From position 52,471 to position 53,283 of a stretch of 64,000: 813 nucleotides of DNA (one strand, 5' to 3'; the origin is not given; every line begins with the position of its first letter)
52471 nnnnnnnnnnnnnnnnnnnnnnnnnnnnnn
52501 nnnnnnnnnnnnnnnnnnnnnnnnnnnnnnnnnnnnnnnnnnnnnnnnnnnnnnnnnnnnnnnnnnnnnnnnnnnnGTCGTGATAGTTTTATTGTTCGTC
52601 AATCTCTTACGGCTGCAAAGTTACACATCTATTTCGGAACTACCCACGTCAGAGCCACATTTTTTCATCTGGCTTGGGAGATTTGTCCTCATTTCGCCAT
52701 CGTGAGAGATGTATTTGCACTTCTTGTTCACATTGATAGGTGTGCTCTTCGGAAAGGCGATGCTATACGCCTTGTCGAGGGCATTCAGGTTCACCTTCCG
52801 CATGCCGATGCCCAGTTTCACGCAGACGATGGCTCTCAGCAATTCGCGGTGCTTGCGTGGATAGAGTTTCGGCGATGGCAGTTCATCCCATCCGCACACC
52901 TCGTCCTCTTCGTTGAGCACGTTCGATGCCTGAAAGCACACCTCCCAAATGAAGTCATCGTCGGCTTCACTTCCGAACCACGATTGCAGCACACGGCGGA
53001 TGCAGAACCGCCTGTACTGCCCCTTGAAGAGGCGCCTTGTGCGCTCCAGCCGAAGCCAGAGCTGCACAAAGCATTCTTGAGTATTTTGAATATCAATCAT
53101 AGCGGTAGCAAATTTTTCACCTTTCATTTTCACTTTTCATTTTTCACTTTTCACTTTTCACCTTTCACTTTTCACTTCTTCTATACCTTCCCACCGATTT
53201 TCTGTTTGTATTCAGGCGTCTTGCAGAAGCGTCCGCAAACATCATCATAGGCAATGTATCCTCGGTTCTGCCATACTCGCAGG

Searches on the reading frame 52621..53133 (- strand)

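Call 3: search_protein_families(library=pfam, proteins=[window:52621-53133:-], max_evalue=0.1)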
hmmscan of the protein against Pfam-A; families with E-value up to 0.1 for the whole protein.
window:52621-53133:- (170 aa): 0 families

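Call 7: search_protein_families(library=phrogs, proteins=[window:52621-53133:-], max_evalue=0.1)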
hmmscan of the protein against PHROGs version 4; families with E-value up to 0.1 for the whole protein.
window:52621-53133:- (170 aa): 1 family
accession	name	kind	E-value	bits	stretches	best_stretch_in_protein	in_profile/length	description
phrog_27423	-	unknown function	0.085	14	0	94-136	16-58/83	-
